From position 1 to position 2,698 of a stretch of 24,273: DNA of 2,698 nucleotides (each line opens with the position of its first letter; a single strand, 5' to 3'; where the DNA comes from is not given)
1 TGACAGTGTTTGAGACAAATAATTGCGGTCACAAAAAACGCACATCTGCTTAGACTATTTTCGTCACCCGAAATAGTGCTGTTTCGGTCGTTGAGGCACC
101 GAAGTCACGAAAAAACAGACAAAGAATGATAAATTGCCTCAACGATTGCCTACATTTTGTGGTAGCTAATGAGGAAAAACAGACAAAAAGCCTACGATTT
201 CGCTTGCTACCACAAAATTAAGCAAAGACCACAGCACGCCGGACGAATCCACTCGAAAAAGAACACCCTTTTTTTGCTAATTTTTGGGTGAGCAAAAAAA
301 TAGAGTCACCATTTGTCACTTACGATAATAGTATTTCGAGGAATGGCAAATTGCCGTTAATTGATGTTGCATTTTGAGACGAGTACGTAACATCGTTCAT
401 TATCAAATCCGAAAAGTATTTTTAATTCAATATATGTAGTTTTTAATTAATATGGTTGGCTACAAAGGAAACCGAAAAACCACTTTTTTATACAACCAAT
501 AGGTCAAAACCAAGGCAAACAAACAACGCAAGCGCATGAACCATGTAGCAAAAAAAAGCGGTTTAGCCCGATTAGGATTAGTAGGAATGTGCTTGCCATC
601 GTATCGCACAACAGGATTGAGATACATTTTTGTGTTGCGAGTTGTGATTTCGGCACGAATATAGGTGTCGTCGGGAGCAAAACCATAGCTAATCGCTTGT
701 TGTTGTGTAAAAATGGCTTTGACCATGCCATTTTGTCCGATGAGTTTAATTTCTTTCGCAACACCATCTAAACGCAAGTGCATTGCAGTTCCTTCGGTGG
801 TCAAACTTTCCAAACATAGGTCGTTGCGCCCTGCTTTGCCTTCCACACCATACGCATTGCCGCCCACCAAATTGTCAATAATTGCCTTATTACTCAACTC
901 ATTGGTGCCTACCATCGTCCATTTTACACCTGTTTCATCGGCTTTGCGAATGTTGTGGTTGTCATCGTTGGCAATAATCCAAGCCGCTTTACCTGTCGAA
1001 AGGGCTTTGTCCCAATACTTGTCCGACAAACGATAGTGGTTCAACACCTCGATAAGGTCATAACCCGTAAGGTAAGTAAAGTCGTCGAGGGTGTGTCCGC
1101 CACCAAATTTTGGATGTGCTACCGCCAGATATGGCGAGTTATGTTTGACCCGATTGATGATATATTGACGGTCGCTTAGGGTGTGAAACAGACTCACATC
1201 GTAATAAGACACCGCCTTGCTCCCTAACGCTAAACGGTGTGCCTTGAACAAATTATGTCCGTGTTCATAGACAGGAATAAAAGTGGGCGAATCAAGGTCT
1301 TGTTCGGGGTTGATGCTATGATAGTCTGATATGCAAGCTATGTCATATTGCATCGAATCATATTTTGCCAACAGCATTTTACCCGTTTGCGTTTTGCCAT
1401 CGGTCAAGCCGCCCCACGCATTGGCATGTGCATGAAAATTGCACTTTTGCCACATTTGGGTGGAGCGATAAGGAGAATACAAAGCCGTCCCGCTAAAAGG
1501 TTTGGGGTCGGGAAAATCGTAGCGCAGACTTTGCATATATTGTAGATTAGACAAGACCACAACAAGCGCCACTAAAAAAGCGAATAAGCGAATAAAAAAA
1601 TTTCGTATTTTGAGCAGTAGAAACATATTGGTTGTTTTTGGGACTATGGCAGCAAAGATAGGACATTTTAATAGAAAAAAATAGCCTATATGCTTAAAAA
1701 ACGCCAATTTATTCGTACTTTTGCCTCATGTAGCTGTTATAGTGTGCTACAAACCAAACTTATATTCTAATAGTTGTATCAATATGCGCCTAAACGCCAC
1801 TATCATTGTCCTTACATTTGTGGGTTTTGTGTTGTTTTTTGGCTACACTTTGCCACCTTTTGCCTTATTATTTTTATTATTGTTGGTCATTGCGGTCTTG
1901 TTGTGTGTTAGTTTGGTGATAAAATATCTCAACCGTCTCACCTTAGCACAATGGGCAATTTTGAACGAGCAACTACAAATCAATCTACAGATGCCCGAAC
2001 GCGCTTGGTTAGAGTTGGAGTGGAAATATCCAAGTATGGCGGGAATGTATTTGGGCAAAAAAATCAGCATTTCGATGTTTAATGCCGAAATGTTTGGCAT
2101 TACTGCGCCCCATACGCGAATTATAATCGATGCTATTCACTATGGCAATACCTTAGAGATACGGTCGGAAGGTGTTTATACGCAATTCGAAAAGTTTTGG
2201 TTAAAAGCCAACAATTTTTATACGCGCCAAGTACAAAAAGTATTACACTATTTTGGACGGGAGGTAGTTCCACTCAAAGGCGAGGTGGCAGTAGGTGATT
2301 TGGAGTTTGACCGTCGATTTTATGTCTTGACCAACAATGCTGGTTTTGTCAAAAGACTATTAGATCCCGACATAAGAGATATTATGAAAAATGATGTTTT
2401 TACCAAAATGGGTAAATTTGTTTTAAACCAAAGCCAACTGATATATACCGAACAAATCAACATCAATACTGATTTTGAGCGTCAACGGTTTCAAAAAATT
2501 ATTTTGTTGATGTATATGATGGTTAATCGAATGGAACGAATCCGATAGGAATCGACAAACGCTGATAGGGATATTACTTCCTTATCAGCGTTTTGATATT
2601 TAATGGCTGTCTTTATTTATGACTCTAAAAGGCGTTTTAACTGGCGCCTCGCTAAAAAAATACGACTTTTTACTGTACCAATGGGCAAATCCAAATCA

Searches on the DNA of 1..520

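Call 24: search_rna_families(source=window, start=1, end=520, threshold=evalue, max_evalue=10)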
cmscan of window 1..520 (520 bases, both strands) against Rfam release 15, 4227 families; matches with E-value up to 10: 7.
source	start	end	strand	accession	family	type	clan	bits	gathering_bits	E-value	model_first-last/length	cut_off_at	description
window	118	201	+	RF00147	SNORD34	Gene; snRNA; snoRNA; CD-box;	CL00055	16.4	38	3.2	1-79/79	no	Small nucleolar RNA SNORD34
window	271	301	-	RF03008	malK-II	Cis-reg;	-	16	52.9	5.5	1-50/50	no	malK-II RNA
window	145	307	-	RF02650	CncR1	Gene; sRNA;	-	15.9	76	0.28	1-213/213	no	Cag non-coding RNA1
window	159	213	-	RF03253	mir-4654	Gene; miRNA;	-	15.9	87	3.8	1-76/76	no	mir-4654 microRNA precursor family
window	417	496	-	RF01654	ceN82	Gene; snRNA; snoRNA; HACA-box;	-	15.5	80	9.1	1-135/135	no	Caenorhabditis snoRNA ceN82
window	271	375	-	RF02060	STnc410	Gene; sRNA;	-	14.2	50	1.4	1-158/158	no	Enterobacterial sRNA STnc410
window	265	309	+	RF02060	STnc410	Gene; sRNA;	-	12.1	50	4.7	1-158/158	no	Enterobacterial sRNA STnc410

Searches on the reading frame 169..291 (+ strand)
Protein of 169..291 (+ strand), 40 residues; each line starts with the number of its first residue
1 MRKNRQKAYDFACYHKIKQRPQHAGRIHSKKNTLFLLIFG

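Call 39: search_protein_families(library=pfam, proteins=[window:169-291:+], max_evalue=1)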
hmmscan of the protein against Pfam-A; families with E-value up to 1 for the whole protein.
window:169-291:+ (40 aa): 0 families

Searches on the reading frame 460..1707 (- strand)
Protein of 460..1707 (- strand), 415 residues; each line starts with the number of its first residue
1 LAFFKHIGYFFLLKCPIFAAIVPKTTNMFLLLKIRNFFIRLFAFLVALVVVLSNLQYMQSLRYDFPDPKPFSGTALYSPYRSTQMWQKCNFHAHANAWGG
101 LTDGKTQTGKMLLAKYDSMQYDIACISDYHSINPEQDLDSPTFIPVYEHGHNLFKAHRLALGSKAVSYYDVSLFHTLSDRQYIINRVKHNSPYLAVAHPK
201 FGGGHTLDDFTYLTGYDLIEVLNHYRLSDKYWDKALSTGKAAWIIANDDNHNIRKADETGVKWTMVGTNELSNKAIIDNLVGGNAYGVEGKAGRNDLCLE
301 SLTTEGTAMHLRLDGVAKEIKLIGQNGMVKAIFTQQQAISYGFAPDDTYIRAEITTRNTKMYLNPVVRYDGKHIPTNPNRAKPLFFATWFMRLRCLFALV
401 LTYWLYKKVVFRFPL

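Call 8: search_protein_families(library=pfam, proteins=[window:460-1707:-])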
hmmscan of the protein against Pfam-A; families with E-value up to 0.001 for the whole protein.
window:460-1707:- (415 aa): 0 families

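Call 11: find_encoding_contigs(protein=window:460-1707:-, flank=10000, max_places=6)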
Protein window:460-1707:- (415 aa): no gene with exactly this product is on record in the collection.

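Call 19: find_encoding_contigs(protein=window:460-1626:-, flank=10000, max_places=8)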
Protein window:460-1626:- (388 aa): 11 contigs read that carry it; 8 places shown.
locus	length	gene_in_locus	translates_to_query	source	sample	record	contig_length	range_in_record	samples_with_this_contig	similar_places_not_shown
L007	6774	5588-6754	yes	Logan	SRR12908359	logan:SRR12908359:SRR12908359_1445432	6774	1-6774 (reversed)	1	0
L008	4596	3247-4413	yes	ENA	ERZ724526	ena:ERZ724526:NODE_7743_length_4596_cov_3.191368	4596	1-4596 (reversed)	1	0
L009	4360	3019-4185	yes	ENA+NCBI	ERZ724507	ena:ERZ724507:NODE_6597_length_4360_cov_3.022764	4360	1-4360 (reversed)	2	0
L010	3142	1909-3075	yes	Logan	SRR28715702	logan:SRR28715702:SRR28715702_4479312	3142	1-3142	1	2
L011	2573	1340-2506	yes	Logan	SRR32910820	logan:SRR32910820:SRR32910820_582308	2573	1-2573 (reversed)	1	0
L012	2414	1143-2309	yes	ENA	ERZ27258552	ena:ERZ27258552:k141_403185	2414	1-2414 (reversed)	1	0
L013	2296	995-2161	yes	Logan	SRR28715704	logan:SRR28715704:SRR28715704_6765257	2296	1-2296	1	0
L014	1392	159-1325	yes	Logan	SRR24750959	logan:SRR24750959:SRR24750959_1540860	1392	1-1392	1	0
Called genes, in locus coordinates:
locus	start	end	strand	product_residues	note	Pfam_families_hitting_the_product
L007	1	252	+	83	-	?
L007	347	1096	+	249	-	PF13367:PrsW-protease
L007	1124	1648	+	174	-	-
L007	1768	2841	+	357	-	PF00491:Arginase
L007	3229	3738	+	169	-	PF04542:Sigma70_r2, PF22029:PhyR_sigma2, PF07638:Sigma70_ECF (weak), PF08281:Sigma70_r4_2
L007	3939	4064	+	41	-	-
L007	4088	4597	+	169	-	PF04542:Sigma70_r2, PF22029:PhyR_sigma2 (weak), PF08281:Sigma70_r4_2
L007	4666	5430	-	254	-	-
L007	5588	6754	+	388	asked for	-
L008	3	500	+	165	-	?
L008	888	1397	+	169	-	PF04542:Sigma70_r2, PF22029:PhyR_sigma2, PF07638:Sigma70_ECF (weak), PF08281:Sigma70_r4_2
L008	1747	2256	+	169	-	PF04542:Sigma70_r2, PF22029:PhyR_sigma2 (weak), PF08281:Sigma70_r4_2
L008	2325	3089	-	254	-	-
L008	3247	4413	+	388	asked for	-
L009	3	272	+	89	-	?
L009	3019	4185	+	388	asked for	-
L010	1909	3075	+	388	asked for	-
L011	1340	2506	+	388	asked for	-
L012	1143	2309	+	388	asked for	-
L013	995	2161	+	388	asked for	-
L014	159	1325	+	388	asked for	-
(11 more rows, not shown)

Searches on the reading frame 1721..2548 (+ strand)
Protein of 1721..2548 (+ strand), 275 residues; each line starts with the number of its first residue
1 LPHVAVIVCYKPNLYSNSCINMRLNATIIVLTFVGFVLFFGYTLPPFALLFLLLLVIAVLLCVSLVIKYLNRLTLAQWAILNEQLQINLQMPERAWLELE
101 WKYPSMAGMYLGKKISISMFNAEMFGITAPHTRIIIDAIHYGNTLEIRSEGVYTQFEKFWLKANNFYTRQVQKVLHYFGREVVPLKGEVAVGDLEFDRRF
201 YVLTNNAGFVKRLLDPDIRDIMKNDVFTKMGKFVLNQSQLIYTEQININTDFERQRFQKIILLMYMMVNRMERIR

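Call 8: search_protein_families(library=pfam, proteins=[window:1721-2548:+])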
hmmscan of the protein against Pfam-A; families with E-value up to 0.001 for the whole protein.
window:1721-2548:+ (275 aa): 0 families

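Call 44: find_encoding_contigs(protein=window:1784-2548:+, flank=10000, max_places=10)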
Protein window:1784-2548:+ (254 aa): 22 contigs read that carry it; 10 places shown.
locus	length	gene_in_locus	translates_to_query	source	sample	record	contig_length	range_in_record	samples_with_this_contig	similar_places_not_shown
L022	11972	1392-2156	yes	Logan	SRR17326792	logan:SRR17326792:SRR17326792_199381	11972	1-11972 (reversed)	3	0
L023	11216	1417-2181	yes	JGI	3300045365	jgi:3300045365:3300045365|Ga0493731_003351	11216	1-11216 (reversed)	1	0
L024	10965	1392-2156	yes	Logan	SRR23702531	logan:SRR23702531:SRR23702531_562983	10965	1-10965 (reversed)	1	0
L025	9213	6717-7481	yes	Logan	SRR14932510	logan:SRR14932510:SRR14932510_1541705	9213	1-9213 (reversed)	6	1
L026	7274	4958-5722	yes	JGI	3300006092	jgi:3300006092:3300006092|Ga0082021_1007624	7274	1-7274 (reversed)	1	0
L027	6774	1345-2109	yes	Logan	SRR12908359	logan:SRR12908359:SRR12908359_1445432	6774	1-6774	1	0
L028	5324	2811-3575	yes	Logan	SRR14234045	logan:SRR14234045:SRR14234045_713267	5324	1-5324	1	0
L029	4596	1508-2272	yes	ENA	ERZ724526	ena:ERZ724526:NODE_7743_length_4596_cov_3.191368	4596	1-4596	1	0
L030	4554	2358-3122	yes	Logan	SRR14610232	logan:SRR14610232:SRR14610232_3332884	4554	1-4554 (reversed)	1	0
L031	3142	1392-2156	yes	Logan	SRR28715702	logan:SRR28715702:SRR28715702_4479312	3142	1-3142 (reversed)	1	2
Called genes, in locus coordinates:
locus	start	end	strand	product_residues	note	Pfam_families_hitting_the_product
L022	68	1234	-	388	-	-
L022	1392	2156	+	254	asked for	-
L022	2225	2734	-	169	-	PF04542:Sigma70_r2, PF22029:PhyR_sigma2 (weak), PF08281:Sigma70_r4_2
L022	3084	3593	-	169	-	PF04542:Sigma70_r2, PF22029:PhyR_sigma2, PF07638:Sigma70_ECF (weak), PF08281:Sigma70_r4_2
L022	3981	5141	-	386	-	PF00491:Arginase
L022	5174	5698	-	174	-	-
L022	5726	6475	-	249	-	PF13367:PrsW-protease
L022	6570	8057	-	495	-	PF07498:Rho_N (weak), PF07497:Rho_RNA_bind, PF00006:ATP-synt_ab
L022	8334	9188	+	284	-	PF01479:S4, PF01728:FtsJ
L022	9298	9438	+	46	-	-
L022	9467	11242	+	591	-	PF10592:AIPR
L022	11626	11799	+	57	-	-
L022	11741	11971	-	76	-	?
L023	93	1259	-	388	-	-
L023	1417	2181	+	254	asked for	-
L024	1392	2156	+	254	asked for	-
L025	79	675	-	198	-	-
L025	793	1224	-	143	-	-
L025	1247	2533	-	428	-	PF02550:AcetylCoA_hydro, PF13336:AcetylCoA_hyd_C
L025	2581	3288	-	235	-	PF00156:Pribosyltran (weak)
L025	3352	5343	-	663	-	PF02384:N6_Mtase, PF01170:UPF0020 (weak), PF20473:MmeI_Mtase (faint), PF07669:Eco57I, PF01420:Methylase_S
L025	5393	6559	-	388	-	-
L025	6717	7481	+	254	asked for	-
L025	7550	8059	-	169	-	PF04542:Sigma70_r2, PF22029:PhyR_sigma2 (weak), PF08281:Sigma70_r4_2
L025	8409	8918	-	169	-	PF04542:Sigma70_r2, PF22029:PhyR_sigma2, PF07638:Sigma70_ECF (weak), PF08281:Sigma70_r4_2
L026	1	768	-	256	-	?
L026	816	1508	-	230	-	-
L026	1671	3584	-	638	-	-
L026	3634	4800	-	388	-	-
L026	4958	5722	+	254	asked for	-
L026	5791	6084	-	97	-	-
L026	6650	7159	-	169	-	PF04542:Sigma70_r2, PF22029:PhyR_sigma2, PF07638:Sigma70_ECF (weak), PF08281:Sigma70_r4_2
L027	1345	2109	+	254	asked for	-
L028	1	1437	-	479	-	?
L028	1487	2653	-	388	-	-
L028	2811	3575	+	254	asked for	-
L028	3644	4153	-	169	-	PF04542:Sigma70_r2, PF22029:PhyR_sigma2 (weak), PF08281:Sigma70_r4_2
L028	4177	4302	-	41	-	-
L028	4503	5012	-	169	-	PF04542:Sigma70_r2, PF22029:PhyR_sigma2, PF07638:Sigma70_ECF (weak), PF08281:Sigma70_r4_2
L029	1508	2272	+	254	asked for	-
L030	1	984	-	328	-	?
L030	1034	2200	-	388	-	-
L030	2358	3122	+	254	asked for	-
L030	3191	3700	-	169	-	PF04542:Sigma70_r2, PF22029:PhyR_sigma2 (weak), PF08281:Sigma70_r4_2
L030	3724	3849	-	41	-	-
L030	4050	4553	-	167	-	?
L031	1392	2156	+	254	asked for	-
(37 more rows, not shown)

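Call 46: find_homologous_proteins(query=L025:3352-5343:-, max_evalue=1e-100)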
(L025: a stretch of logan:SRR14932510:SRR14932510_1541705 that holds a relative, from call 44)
Query L025:3352-5343:- (663 aa): 1126 proteins with E <= 1e-100 among 8000 candidates; the best 120 are listed.
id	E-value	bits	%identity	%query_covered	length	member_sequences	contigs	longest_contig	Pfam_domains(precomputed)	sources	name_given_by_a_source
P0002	0.0e+0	1497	99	100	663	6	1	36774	PF02384.23,PF07669.18,PF01170.25,PF01420.26,PF20473.5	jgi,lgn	jgi:type I restriction enzyme M protein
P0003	0.0e+0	1183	78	99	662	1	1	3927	PF02384.23,PF07669.18,PF01170.25,PF01420.26,PF20473.5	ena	-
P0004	0.0e+0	1163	76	99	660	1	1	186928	PF02384.23,PF07669.18,PF01170.25,PF01420.26,PF20473.5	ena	-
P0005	0.0e+0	1127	75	99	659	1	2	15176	PF02384.23,PF07669.18,PF01170.25,PF01420.26,PF20473.5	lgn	-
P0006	0.0e+0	1088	72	100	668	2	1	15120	PF02384.23,PF07669.18,PF01170.25,PF01420.26,PF20473.5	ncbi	-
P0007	3.8e-286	969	65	100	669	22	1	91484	PF02384.23,PF07669.18,PF01170.25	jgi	jgi:type I restriction enzyme M protein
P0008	4.7e-286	969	66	100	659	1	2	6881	PF02384.23,PF07669.18,PF01170.25,PF01420.26,PF20473.5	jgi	jgi:type I restriction enzyme M protein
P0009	1.5e-284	964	65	100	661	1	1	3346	PF02384.23,PF07669.18,PF01170.25,PF01420.26,PF20473.5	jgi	jgi:type I restriction enzyme M protein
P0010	2.2e-284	963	65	100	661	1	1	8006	PF02384.23,PF07669.18,PF01170.25,PF01420.26,PF20473.5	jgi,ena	-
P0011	2.2e-284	963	65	100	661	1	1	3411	PF02384.23,PF07669.18,PF01170.25,PF01420.26,PF20473.5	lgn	-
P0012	2.9e-284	963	65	100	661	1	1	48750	PF02384.23,PF07669.18,PF01170.25,PF01420.26,PF20473.5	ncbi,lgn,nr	ncbi:MAG: N-6 DNA methylase [Flavobacteriaceae bacterium]|nr:N-6 DNA methylase [Flavobacteriaceae ba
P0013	3.0e-283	959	65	100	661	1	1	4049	PF02384.23,PF07669.18,PF01170.25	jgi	jgi:type I restriction enzyme M protein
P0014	3.4e-283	959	66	100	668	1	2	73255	PF02384.23,PF07669.18,PF01170.25,PF20473.5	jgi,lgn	jgi:type I restriction enzyme M protein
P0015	1.4e-282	957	65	100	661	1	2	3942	PF02384.23,PF07669.18,PF01170.25,PF01420.26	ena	-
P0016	2.3e-282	956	65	100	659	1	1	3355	PF02384.23,PF07669.18,PF01170.25,PF01420.26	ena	-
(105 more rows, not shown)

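Call 47: find_encoding_contigs(protein=P0002, flank=10000, max_places=10)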
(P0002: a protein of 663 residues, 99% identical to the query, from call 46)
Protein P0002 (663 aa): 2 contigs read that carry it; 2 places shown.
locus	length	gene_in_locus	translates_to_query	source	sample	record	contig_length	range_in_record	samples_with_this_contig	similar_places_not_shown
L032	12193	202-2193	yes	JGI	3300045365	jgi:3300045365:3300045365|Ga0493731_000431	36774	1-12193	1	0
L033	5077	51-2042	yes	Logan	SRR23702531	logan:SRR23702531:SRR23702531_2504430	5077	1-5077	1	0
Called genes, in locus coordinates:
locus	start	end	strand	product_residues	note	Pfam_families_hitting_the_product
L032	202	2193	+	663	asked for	PF02384:N6_Mtase, PF01170:UPF0020 (weak), PF20473:MmeI_Mtase (faint), PF07669:Eco57I, PF01420:Methylase_S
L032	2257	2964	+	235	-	PF00156:Pribosyltran (weak)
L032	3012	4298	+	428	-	PF02550:AcetylCoA_hydro, PF13336:AcetylCoA_hyd_C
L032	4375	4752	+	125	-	-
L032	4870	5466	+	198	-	-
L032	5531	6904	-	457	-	PF27765:UCP032817-like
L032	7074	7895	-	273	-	PF02517:Rce1-like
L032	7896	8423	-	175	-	-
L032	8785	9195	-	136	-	-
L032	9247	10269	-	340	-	-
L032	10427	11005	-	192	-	-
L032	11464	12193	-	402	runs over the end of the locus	PF00926:DHBP_synthase, PF00925:GTP_cyclohydro2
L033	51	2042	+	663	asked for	PF02384:N6_Mtase, PF01170:UPF0020 (weak), PF20473:MmeI_Mtase (faint), PF07669:Eco57I, PF01420:Methylase_S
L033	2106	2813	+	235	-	PF00156:Pribosyltran (weak)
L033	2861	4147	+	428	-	PF02550:AcetylCoA_hydro, PF13336:AcetylCoA_hyd_C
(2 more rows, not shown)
